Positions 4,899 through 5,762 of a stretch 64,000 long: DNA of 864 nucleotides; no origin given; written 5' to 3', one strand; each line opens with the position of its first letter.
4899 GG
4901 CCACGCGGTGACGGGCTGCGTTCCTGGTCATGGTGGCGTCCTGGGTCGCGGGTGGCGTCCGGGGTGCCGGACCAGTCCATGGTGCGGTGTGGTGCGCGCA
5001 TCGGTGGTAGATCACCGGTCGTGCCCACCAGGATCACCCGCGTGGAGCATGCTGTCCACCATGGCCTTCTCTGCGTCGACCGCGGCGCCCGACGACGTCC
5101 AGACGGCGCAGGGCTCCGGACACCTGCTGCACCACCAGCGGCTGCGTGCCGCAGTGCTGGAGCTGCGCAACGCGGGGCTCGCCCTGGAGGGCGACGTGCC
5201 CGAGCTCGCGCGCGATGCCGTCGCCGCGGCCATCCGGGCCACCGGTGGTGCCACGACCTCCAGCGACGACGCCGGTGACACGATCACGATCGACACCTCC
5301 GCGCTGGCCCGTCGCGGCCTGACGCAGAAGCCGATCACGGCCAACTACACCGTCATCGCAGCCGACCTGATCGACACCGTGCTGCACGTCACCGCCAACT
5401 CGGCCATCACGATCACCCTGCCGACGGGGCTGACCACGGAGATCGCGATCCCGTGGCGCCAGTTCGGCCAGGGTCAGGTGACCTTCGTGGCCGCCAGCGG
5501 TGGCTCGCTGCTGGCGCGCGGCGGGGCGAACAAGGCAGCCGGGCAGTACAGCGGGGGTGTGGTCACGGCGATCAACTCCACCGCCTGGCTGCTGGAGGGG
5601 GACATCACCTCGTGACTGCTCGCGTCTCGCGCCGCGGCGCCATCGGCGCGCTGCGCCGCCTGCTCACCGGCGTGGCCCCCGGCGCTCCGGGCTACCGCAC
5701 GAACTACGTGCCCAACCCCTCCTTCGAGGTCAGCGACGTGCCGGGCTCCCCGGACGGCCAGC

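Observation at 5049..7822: GH6-family glycosidase with CBM and lectin-like domains inserted between the tail terminator and major tail genes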

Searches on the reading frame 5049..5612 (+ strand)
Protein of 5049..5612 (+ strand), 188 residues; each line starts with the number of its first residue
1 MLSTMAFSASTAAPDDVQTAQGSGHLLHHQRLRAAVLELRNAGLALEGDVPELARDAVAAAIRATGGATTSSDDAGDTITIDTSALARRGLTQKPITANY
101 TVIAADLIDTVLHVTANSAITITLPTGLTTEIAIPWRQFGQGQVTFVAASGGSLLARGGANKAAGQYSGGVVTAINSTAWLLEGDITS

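Call 6: search_protein_families(library=pfam, proteins=[window:5049-5612:+], max_evalue=1)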
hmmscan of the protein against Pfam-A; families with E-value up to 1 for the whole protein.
window:5049-5612:+ (188 aa): 2 families
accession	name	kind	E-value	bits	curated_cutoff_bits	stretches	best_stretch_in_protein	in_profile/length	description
PF18014.7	Acetyltransf_18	-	0.1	12.7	22.7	1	88-127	47-86/124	Acetyltransferase (GNAT) domain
PF04535.17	CASP_dom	-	0.17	12.1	26.2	1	96-155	84-143/151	Casparian strip membrane protein domain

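Call 7: search_protein_families(library=phrogs, proteins=[window:5049-5612:+], max_evalue=0.01)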
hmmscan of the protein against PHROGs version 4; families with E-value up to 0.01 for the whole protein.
window:5049-5612:+ (188 aa): 4 families
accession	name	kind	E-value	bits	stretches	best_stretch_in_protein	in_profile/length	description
phrog_21510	-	unknown function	8.1e-10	39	1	89-187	452-554/555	-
phrog_18179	-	head and packaging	9.6e-10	39.3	1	88-187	379-481/482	virion structural protein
phrog_21978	-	unknown function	1.1e-09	39.5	1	53-186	120-217/220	-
phrog_8780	-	tail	6.9e-09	35.4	1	80-186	646-755/755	minor tail protein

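Call 52: search_dna_similar(query=window:5049-5612:+, collection=phages, mode=protein, max_rows=15, max_evalue=0.001)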
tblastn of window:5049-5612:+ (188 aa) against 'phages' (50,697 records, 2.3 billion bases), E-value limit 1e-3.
Records with a match: 24; places in all: 24; records where one place covers at least 80% of the query: 0.
Best place of each record, by identity: <60% 24.
By first word of the organism name: Gordonia 24.
By host as written in the record: Gordonia terrae 3612 23; - 1.
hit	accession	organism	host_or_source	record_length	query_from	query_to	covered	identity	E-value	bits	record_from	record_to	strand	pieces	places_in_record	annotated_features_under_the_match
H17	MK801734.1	Gordonia phage LordFarquaad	soil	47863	81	186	56%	34.5%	7e-4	45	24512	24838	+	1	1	28: minor tail protein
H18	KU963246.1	Gordonia phage SoilAssassin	Gordonia terrae 3612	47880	81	186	56%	34.5%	7e-4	45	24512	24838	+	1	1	28: minor tail protein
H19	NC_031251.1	Gordonia phage SoilAssassin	Gordonia terrae 3612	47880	81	186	56%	34.5%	7e-4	45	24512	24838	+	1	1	28: minor tail protein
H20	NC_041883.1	Gordonia phage Attis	Gordonia terrae 3612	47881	81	186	56%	34.5%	7e-4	45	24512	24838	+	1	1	28: minor tail protein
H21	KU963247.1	Gordonia phage Attis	Gordonia terrae 3612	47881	81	186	56%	34.5%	7e-4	45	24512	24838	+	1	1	28: minor tail protein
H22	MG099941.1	Gordonia phage Bjanes7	Gordonia terrae 3612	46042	81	186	56%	34.5%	8e-4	45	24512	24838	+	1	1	minor tail protein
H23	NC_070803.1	Gordonia phage Bjanes7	Gordonia terrae 3612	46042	81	186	56%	34.5%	8e-4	45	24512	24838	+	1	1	tail protein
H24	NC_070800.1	Gordonia phage Yeet412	Gordonia terrae 3612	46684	81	186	56%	34.5%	8e-4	45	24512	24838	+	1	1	28: tail protein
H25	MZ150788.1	Gordonia phage Yeet412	Gordonia terrae 3612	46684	81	186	56%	34.5%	8e-4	45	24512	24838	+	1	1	28: minor tail protein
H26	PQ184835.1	Gordonia phage PantheRoc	Gordonia terrae 3612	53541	81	186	56%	34.5%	8e-4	45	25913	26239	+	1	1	29: minor tail protein | 30: hypothetical protein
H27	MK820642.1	Gordonia phage Polly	Gordonia terrae 3612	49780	81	186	56%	34.5%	8e-4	45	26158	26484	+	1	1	27: minor tail protein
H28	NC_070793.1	Gordonia phage Polly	Gordonia terrae 3612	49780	81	186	56%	34.5%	8e-4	45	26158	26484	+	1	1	27: tail protein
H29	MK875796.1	Gordonia phage Tayonia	Gordonia terrae 3612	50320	81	186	56%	34.5%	8e-4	45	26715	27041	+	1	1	30: minor tail protein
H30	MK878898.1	Gordonia phage Zameen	Gordonia terrae 3612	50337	81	186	56%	34.5%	8e-4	45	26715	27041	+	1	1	30: minor tail protein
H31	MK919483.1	Gordonia phage Suscepit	Gordonia terrae 3612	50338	81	186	56%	34.5%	8e-4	45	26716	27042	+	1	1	30: minor tail protein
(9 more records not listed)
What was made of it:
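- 5049..5615 (+): 188-aa tail-type partner / putative adaptor: fibre-like N-terminal motif plus a ~100-aa C-terminal knob. PHROG hits fall at the extreme C-termini of minor tail and virion structural proteins (call 7). tblastn matches Gordonia phage minor tail proteins (call 52).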

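Call 85: find_homologous_proteins(query=window:5049-5612:+)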
Query window:5049-5612:+ (188 aa): 11 proteins with E <= 0.001 among 4770 candidates.
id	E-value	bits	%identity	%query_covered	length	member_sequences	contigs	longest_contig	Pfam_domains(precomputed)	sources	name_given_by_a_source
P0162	2.8e-110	384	100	100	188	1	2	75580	-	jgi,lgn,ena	-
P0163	2.3e-92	325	84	100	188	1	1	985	-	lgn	-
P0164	4.7e-37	145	70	54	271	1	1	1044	-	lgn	-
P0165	2.0e-26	111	46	73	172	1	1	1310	-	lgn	-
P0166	2.5e-25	107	52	53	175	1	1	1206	-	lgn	-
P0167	3.1e-25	107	54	51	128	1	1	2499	-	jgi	jgi:hypothetical protein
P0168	1.2e-23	102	51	51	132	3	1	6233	-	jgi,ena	-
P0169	1.5e-22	98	53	51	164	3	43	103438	-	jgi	jgi:hypothetical protein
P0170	7.5e-22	96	50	55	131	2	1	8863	-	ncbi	-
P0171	7.4e-21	93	49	53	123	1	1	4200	-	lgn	-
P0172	1.2e-20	92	45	71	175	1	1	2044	-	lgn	-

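Call 86: find_encoding_contigs(protein=P0162, flank=4000, max_places=3)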
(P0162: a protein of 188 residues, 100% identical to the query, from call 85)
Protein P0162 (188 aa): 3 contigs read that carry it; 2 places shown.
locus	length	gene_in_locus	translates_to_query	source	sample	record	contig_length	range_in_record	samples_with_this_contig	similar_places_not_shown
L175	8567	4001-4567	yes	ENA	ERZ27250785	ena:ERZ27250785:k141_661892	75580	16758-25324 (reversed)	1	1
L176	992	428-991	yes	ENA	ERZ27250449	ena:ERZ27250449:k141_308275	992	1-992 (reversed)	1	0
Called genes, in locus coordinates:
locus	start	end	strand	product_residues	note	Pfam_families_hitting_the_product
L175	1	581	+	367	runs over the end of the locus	-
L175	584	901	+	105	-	-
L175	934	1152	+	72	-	-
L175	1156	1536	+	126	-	-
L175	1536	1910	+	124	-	-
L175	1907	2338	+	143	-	-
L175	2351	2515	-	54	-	-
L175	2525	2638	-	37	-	-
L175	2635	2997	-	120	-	PF13560:HTH_31 (faint), PF01381:HTH_3 (weak)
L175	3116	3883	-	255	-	PF01476:LysM, PF23473:LysM3_LYK4_5 (weak), PF00877:NLPC_P60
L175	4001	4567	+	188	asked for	-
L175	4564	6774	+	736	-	PF01341:Glyco_hydro_6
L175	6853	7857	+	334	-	-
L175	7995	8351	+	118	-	-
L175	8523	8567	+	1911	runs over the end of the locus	-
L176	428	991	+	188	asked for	?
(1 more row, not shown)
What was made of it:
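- Checked: Independent gene calls on the ENA copy of the contig give the same 188-aa and 736-aa genes (call 86).
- Tried and rejected: The source contig was reached through the 188-aa protein instead (call 86).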

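Call 87: find_encoding_contigs(protein=P0169, flank=8000, max_places=2)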
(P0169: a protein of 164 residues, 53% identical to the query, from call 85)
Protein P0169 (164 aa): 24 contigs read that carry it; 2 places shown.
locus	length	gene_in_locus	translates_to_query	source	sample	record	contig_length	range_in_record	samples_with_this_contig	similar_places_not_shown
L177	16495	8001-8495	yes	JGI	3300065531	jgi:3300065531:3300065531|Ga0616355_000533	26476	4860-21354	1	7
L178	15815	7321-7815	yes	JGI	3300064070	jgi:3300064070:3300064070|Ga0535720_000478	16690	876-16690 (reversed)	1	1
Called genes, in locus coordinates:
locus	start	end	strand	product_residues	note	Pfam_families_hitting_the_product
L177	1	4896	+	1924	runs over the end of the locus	PF01464:SLT (weak), PF01476:LysM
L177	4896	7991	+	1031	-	-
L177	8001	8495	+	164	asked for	-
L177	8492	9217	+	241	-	-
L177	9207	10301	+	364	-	PF16466:DUF5047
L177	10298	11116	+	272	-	-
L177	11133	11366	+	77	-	-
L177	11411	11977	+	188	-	-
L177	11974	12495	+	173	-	-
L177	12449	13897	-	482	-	PF00145:DNA_methylase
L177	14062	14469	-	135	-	PF01503:PRA-PH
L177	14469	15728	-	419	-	-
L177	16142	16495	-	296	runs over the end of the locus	PF05037:DUF669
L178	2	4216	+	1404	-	?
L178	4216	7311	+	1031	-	-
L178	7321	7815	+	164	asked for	-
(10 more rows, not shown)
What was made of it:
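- The tape measure of L177 carries SLT + LysM (call 87).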

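Call 101: predict_structure(alignment_id=A3)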
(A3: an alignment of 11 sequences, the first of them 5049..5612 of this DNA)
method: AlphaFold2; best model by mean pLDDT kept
length: 188 residues; sequences in the alignment: 11
mean_pLDDT: 65.7   pTM: 0.51
mean pLDDT of the five models: 65.7, 64.6, 61.7, 59.8, 59.5
residues with pLDDT >= 90: 26; 70-90: 59; 50-70: 41; < 50: 62
segments of 3 or more residues with pLDDT < 50: 1-7, 37-57, 61-89
pLDDT, mean of each block of 10 residues (from residue 1): 42 57 54 49 43 45 47 43 43 88 83 90 88 86 88 75 70 88 70
secondary structure, 60 per line:
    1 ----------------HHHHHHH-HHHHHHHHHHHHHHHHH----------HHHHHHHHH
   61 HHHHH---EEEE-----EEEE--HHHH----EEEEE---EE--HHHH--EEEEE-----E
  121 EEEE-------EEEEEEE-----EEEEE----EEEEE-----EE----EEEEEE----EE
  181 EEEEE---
elements in order: H17-23 H25-41 H52-65 E69-72 E78-81 H84-87 E92-96 H104-107 E110-114 E120-124 E132-138 E144-148 E153-157 E169-174 E179-185

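Call 103: fold_search(model_id=the predicted structure, library=pdb)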
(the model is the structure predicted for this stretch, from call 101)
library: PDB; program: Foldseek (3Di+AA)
matches with E <= 10: 106; with E <= 0.001: 1
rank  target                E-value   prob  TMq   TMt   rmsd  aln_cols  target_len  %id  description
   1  9ny6_C                1.3e-05  1.00  0.46  0.30   2.4        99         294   14  Pseudomonas phage Pa223 capsid spike (released 2025-08-06)
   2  9f4a_LS               5.6e-03  1.00  0.41  0.14   4.8       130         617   13  Interface between baseplate cup and extended tail tube/sheath of Klebsiella phage KP1 variant vB_Kpn_Lilla1 (released 2025-05-14)
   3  9f4b_FA               1.2e-02  1.00  0.37  0.13   4.4       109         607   15  Pre-assembled baseplate cup of Klebsiella phage KP1 variant vB_Kpn_Lilla1 (released 2025-05-14)
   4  7rej_B                1.4e-02  1.00  0.36  0.28   6.3       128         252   11  Tailspike protein 4 (TSP4) from phage CBA120, residues 1-335, obtained in the presence of NaK-Tartrate (released 2022-02-23)
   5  7rej_A                2.6e-02  0.94  0.31  0.19   8.5       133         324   11  Tailspike protein 4 (TSP4) from phage CBA120, residues 1-335, obtained in the presence of NaK-Tartrate (released 2022-02-23)
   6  7rfo_C                3.1e-02  0.92  0.32  0.20   8.4       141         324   12  SeMet Tailspike protein 4 (TSP4) phage CBA120, residues 1-335, obtained in the presence of LiSO4 (released 2022-02-23)
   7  5iv5_AC               3.3e-02  0.97  0.29  0.10   7.9       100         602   22  Cryo-electron microscopy structure of the hexagonal pre-attachment T4 baseplate-tail tube complex (released 2016-05-18)
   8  7rfv                  5.3e-02  0.85  0.32  0.26   8.7       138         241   12  Tailspike protein 4 (TSP4) from phage CBA120, residues 1-250, obtained in the presence of PEG8000 (released 2022-02-23)
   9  7rfo_B                9.6e-02  0.94  0.35  0.21   7.9       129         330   10  SeMet Tailspike protein 4 (TSP4) phage CBA120, residues 1-335, obtained in the presence of LiSO4 (released 2022-02-23)
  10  6o38_F                2.5e-01  0.66  0.30  0.12   7.5       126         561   10  Structure of a chaperone-substrate complex (released 2019-07-24)
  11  6o38_C                2.8e-01  0.63  0.30  0.13   7.5       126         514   10  Structure of a chaperone-substrate complex (released 2019-07-24)
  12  6o38_A                3.7e-01  0.54  0.30  0.12   7.5       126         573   10  Structure of a chaperone-substrate complex (released 2019-07-24)
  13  6wq2_A                6.4e-01  0.25  0.15  0.18  10.6        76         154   16  Cryo-EM of the S. islandicus filamentous virus, SIFV (released 2020-07-29)
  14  6evg                  9.6e-01  0.06  0.17  0.09  11.8       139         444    9  Structural and Functional Characterisation of a Bacterial Laccase-like Multi-copper Oxidase CueO from Lignin-Degrading B (released 2018-04-11)
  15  2fqf                  1.4e+00  0.08  0.22  0.11  10.1       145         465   10  Crystal Structures of E. coli Laccase CueO under different copper binding situations (released 2007-01-30)
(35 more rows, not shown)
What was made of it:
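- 5049..5615 (+): The AF2 knob has pLDDT 83-90, and its Foldseek hits are phage capsid-spike, baseplate and tailspike N-terminal proteins (calls 101, 103).
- Closest known: Phage tail-associated polysaccharide depolymerases. Same: Sometimes attached through a separate adaptor, as in branched systems like CBA120 TSP4, whose N-terminal region is one of the fold matches of the 188-aa partner (call 103).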
